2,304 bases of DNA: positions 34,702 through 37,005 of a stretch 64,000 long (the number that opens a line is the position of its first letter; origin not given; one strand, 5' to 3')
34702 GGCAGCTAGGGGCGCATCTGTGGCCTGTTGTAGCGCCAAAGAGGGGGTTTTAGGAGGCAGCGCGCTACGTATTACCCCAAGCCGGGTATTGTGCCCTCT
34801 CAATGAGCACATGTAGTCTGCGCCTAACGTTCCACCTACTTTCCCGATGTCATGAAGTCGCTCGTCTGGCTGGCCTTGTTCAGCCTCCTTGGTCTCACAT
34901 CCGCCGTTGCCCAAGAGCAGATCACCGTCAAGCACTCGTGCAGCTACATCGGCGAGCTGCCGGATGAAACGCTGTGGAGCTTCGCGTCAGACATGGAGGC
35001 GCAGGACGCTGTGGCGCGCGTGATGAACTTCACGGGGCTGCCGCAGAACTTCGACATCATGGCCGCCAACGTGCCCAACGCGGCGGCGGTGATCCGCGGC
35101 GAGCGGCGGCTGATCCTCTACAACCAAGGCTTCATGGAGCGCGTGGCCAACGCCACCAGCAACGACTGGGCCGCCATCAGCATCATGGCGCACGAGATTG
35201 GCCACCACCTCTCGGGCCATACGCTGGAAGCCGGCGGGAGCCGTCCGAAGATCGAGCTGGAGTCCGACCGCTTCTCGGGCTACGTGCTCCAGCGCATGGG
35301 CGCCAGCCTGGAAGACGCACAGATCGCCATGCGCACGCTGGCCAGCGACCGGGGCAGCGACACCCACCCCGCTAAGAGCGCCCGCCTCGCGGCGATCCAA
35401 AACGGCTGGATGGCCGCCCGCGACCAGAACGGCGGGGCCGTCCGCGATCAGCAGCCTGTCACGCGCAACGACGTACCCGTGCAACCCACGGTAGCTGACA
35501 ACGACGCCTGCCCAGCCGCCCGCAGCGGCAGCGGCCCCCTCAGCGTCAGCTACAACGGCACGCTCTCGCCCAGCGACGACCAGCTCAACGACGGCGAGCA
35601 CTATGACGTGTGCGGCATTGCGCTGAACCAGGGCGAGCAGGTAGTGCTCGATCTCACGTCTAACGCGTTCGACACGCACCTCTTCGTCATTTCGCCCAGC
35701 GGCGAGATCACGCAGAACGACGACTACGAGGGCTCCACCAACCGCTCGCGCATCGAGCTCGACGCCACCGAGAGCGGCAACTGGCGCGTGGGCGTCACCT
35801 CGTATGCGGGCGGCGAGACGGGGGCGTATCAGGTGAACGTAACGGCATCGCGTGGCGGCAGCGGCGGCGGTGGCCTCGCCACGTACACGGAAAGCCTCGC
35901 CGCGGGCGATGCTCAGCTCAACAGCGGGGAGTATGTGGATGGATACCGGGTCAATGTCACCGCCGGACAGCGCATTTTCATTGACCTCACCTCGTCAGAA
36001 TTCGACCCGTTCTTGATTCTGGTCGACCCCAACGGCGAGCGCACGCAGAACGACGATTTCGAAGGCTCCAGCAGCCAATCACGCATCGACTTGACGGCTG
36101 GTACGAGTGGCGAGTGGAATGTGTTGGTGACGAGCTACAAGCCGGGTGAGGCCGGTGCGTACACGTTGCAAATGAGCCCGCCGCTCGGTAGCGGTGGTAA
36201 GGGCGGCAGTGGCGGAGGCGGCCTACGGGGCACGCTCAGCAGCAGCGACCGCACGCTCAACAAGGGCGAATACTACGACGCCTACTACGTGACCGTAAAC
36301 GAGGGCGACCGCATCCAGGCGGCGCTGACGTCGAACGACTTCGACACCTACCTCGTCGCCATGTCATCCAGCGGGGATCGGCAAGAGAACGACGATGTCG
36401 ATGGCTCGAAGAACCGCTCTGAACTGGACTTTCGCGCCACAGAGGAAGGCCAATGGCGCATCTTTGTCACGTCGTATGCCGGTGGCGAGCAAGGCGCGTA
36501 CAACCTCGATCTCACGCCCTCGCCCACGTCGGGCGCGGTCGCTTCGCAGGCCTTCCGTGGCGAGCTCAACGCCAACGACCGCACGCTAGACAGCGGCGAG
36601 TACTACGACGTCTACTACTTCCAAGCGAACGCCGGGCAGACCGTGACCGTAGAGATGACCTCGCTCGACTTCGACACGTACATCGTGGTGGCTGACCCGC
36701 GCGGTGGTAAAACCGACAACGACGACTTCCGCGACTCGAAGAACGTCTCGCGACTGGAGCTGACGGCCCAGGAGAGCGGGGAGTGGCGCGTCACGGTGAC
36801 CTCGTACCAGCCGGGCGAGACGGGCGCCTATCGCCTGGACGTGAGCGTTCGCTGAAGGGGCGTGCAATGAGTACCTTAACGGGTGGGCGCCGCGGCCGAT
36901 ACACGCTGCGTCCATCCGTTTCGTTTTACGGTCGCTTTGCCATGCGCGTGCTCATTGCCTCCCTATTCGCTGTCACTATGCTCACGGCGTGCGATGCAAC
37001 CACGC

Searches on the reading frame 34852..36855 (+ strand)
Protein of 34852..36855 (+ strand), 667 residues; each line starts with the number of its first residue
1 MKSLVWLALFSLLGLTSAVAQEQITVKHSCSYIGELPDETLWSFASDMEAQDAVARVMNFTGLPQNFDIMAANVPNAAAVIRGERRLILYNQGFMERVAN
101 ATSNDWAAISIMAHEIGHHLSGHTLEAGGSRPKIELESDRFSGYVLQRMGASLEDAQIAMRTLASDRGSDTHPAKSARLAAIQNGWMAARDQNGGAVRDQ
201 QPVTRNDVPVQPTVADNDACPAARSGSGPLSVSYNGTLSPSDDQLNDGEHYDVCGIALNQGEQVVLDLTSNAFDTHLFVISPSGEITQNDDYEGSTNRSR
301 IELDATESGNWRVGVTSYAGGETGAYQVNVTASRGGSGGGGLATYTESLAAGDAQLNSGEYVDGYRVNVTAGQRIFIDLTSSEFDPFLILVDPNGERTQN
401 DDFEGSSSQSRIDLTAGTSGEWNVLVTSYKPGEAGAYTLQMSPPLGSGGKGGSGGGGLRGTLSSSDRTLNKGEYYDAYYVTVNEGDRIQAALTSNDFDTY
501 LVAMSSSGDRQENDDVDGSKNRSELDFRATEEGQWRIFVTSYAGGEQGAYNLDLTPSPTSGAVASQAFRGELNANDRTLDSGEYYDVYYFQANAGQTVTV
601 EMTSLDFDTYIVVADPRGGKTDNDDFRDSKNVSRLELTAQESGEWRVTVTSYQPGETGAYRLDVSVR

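Call 59: search_protein_families(library=pfam, max_evalue=0.00001, proteins=[window:34852-36855:+])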
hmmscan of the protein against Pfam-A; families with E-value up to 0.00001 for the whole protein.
window:34852-36855:+ (667 aa): 4 families
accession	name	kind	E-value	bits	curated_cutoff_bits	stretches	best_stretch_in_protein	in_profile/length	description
PF04151.21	PPC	-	1.9e-25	89.9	25.9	2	585-651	2-70/70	Bacterial pre-peptidase C-terminal domain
PF23560.1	GBD_Hemicentin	-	5.1e-08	33.2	27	0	612-654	41-90/100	Hemicentin galactose-binding domain-like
PF01435.24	Peptidase_M48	-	4e-06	27.2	20.3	0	52-126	9-83/186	Peptidase family M48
PF11141.13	DUF2914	-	4.1e-06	26.9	23.6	0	632-651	30-49/62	Protein of unknown function (DUF2914)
